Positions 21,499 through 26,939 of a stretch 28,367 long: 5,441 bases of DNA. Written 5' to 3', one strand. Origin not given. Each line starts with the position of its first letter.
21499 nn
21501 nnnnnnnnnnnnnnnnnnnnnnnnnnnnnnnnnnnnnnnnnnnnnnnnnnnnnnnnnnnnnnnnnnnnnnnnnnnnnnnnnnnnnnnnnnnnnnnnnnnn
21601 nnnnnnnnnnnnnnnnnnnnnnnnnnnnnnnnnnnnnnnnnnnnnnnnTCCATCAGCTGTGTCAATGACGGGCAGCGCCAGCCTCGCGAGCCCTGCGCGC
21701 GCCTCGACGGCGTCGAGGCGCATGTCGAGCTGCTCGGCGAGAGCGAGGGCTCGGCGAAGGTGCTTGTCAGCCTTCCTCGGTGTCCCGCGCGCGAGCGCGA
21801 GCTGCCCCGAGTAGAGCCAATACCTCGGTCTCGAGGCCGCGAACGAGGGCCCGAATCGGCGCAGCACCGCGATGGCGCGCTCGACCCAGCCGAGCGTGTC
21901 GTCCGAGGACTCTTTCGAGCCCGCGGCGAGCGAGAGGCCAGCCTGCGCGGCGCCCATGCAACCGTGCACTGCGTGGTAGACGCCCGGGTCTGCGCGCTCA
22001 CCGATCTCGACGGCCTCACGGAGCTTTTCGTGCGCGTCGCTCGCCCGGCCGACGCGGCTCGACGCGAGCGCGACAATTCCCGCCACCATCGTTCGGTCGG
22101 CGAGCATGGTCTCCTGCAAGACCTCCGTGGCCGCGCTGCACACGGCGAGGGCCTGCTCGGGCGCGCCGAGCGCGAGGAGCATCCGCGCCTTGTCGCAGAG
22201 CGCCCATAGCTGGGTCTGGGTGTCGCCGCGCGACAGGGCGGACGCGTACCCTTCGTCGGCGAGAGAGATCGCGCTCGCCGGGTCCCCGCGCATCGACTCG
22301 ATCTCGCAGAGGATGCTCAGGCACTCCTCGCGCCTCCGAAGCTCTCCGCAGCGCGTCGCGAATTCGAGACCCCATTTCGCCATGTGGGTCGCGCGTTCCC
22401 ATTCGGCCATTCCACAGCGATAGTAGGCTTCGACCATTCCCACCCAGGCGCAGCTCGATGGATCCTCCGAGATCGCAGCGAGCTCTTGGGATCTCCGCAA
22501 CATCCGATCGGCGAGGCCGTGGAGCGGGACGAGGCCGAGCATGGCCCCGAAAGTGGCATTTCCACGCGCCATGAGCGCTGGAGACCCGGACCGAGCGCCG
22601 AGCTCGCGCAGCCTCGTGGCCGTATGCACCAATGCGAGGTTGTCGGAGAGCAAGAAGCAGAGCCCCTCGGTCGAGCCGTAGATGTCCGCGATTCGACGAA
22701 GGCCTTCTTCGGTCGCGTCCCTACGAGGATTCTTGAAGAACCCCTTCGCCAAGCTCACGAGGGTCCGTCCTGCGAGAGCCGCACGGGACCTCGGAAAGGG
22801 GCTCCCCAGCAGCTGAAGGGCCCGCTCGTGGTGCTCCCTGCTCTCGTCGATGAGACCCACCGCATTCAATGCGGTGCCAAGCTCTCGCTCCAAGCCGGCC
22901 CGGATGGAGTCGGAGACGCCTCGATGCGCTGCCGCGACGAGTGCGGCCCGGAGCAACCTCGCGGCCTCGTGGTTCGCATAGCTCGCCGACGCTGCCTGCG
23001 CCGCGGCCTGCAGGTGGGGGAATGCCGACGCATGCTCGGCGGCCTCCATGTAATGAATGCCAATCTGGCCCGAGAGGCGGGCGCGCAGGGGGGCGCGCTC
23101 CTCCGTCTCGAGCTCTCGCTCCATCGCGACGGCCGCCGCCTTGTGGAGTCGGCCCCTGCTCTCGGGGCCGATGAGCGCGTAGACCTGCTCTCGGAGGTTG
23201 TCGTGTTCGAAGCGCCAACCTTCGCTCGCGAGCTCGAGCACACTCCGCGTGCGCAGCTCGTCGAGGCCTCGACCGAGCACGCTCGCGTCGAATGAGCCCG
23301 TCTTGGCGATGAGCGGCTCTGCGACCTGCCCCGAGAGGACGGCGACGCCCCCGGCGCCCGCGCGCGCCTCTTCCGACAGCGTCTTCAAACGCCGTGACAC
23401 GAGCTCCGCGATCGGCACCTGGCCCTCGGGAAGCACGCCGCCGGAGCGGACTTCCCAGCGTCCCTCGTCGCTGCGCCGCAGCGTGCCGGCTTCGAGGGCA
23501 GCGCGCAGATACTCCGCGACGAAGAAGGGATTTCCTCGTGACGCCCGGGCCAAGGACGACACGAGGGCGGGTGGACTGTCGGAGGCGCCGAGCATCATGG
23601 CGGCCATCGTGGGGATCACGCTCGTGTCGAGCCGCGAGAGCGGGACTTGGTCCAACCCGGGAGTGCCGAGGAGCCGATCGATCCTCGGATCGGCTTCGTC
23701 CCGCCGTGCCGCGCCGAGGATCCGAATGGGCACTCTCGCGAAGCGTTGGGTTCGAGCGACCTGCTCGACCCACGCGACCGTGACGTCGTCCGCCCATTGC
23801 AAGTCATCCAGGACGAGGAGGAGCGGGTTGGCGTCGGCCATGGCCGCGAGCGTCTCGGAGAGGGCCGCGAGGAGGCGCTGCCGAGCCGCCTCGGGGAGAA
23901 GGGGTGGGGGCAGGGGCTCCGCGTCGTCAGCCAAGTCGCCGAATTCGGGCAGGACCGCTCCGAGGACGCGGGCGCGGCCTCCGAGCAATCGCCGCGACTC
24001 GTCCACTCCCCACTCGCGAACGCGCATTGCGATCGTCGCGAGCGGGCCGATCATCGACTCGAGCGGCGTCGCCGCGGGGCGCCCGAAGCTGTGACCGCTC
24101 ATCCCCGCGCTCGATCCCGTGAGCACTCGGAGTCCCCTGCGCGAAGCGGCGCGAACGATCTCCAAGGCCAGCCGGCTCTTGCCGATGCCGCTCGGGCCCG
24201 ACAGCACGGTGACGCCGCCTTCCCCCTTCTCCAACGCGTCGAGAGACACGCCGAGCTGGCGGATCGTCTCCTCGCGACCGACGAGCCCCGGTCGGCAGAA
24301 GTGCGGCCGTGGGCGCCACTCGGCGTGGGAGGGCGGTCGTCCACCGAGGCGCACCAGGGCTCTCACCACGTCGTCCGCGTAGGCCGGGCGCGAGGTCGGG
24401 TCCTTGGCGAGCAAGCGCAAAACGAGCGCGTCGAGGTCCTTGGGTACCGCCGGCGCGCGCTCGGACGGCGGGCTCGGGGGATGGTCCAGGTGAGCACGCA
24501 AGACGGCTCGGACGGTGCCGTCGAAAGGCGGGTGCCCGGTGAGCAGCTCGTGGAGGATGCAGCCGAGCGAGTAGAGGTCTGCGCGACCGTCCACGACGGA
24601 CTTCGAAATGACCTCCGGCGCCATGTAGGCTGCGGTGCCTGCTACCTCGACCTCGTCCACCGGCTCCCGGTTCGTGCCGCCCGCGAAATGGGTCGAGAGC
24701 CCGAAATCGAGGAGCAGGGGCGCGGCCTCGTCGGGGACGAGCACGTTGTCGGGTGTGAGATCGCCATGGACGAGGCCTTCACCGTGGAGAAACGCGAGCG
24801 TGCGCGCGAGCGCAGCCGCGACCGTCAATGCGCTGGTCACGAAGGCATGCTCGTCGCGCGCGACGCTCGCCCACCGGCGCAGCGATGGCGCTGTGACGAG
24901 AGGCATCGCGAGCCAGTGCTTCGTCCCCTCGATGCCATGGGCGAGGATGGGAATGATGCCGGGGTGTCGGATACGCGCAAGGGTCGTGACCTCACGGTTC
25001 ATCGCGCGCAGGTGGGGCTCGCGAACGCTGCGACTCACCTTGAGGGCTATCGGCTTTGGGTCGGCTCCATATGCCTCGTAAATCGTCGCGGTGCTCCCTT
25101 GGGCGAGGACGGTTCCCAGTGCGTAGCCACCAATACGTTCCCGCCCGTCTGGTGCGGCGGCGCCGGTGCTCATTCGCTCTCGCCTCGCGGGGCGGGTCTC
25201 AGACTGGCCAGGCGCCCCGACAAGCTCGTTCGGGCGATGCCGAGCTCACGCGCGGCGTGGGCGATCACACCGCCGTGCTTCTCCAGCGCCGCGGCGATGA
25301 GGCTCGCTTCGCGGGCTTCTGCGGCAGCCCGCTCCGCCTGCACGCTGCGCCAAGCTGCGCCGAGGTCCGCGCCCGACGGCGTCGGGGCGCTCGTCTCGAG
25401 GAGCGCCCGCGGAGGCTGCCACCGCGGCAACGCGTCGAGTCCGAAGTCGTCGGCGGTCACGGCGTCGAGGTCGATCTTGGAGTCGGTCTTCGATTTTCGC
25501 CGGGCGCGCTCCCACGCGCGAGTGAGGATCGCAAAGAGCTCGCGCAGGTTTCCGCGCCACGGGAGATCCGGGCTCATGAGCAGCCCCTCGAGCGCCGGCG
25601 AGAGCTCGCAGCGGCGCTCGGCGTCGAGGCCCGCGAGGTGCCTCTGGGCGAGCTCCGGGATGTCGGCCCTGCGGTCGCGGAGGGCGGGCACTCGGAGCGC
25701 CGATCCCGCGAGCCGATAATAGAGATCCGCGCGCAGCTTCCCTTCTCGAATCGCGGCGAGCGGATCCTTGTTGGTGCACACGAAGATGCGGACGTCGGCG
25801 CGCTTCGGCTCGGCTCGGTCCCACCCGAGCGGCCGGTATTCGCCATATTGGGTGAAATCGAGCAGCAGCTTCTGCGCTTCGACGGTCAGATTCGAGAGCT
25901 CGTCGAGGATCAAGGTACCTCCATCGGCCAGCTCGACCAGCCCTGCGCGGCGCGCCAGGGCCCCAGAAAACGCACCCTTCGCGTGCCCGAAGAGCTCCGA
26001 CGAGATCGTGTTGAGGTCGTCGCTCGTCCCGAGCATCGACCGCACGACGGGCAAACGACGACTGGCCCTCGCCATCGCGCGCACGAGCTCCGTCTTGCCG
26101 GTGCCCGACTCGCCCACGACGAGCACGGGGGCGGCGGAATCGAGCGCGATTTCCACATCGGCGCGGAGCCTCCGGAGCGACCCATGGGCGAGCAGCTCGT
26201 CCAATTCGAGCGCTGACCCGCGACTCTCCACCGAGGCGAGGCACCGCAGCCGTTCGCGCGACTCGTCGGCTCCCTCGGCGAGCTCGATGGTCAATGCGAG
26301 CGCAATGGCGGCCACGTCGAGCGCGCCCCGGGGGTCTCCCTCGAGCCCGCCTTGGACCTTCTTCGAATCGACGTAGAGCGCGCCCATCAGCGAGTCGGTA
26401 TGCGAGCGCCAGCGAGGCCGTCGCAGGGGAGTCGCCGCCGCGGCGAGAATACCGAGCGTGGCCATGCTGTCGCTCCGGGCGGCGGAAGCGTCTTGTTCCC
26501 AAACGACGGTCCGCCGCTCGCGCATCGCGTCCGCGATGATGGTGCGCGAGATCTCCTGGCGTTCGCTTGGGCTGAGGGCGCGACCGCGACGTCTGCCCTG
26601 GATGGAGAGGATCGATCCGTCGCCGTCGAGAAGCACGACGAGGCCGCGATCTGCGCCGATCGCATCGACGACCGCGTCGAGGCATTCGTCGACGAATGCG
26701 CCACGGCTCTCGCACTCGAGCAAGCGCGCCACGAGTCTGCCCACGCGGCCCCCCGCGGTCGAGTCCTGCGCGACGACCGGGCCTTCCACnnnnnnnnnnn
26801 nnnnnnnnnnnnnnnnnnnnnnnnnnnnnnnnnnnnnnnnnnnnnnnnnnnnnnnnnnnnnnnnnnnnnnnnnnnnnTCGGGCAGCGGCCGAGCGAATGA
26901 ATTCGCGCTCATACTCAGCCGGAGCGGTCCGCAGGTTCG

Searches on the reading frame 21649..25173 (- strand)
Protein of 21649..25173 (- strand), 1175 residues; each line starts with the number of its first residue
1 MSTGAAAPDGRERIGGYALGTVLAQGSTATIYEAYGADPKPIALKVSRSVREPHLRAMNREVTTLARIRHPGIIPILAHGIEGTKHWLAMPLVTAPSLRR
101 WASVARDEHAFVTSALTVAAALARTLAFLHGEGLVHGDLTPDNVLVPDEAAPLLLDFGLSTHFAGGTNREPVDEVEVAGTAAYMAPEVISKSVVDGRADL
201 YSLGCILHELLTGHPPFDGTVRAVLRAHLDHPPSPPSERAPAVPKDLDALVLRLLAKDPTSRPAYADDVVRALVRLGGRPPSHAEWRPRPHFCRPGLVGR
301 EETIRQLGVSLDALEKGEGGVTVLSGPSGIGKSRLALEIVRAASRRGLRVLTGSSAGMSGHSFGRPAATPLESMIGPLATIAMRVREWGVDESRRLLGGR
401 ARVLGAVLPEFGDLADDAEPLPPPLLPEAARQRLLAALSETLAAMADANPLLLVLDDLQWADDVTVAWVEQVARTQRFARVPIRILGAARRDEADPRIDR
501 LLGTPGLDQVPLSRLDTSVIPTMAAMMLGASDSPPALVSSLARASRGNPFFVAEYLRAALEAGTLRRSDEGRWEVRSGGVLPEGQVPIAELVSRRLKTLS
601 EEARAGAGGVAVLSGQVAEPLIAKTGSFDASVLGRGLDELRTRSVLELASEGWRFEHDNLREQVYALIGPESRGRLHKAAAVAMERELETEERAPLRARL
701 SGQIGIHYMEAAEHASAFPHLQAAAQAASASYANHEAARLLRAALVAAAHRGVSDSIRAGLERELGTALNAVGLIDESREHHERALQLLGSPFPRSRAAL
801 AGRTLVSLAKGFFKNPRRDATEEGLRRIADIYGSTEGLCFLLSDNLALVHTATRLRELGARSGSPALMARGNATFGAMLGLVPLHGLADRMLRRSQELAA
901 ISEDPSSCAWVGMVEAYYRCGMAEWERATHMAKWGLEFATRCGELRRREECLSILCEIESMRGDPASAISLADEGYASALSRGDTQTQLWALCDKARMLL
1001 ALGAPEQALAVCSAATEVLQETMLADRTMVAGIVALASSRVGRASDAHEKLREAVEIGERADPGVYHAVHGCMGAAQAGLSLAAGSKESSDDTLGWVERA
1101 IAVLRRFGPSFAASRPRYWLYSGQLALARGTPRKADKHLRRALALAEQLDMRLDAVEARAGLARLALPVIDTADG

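Call 39: search_protein_families(library=pfam, proteins=[window:21649-25173:-], max_evalue=0.01)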
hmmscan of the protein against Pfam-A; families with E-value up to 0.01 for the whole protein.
window:21649-25173:- (1175 aa): 10 families
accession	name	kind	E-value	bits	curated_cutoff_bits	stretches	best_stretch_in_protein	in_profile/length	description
PF00069.31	Pkinase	-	6.6e-36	124.5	31.7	1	19-265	3-254/263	Protein kinase domain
PF07714.23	PK_Tyr_Ser-Thr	-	7.5e-25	88.1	23.1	1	20-266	4-252/258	Protein tyrosine and serine/threonine kinase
PF13191.12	AAA_16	-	1.2e-21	78.4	32.6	1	297-478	2-161/167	AAA ATPase domain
PF13424.12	TPR_12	-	2e-05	25.1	30.1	0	761-791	5-34/77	Tetratricopeptide repeat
PF01636.29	APH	-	2.2e-05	24.8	23.2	1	94-161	127-198/239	Phosphotransferase enzyme family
PF17874.7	TPR_MalT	-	0.00013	21.8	45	2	949-1128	40-221/336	MalT-like TPR region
PF13401.12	AAA_22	-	0.00017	22.3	27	1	318-472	4-104/130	AAA domain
PF01163.29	RIO1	-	0.00083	19.5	22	1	49-159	46-150/187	RIO domain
PF01695.23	IstB_IS21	-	0.0032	17.4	24.1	0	322-351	95-124/238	IstB-like ATP binding protein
PF13481.12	AAA_25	-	0.0033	17.5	27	0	318-403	32-99/195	AAA domain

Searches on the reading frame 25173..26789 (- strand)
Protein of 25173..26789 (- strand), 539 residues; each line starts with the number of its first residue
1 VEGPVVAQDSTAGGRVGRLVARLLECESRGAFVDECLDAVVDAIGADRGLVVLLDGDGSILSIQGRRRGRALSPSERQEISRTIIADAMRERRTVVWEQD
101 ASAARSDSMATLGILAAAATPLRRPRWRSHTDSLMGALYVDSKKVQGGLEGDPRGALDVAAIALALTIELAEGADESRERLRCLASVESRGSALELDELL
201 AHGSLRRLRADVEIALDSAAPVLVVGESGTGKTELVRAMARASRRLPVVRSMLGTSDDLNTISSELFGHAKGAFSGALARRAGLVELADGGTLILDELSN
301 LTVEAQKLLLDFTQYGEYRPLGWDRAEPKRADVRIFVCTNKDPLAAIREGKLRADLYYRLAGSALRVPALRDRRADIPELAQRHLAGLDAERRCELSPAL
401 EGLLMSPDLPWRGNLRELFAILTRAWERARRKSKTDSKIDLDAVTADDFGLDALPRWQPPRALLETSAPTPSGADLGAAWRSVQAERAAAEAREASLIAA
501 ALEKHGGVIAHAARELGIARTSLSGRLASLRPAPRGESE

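Call 39: search_protein_families(library=pfam, proteins=[window:25173-26789:-], max_evalue=0.01)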
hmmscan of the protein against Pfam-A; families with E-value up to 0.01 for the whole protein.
window:25173-26789:- (539 aa): 11 families
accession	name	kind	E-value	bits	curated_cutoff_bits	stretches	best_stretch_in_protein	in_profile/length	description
PF00158.32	Sigma54_activat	-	2.2e-38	132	20.2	1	204-362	7-164/168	Sigma-54 interaction domain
PF14532.12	Sigma54_activ_2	-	2.3e-11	44.5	25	1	206-370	8-138/138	Sigma-54 interaction domain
PF02954.25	HTH_8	-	9.5e-10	38.5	22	1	491-527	3-39/42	Bacterial regulatory protein, Fis family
PF07728.20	AAA_5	-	6.1e-07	30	22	1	221-347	1-126/139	AAA domain (dynein-related subfamily)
PF13185.12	GAF_2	-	2.1e-06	28.4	28.6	1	30-126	5-99/136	GAF domain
PF25601.1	AAA_lid_14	-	2.8e-06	27.5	27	1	371-426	1-57/87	AAA+ ATPase lid domain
PF01590.32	GAF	-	1.1e-05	26.4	22.4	1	32-144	5-111/133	GAF domain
PF13191.12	AAA_16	-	4.3e-05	24.5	32.6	1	206-299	10-103/167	AAA ATPase domain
PF13401.12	AAA_22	-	0.00014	22.7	27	1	219-314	5-109/130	AAA domain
PF00493.29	MCM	-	0.00063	19.4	23.3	1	216-309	54-141/224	MCM P-loop domain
PF00004.35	AAA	-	0.0093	16.9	21.2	0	222-252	1-30/131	ATPase family associated with various cellular activities (AAA)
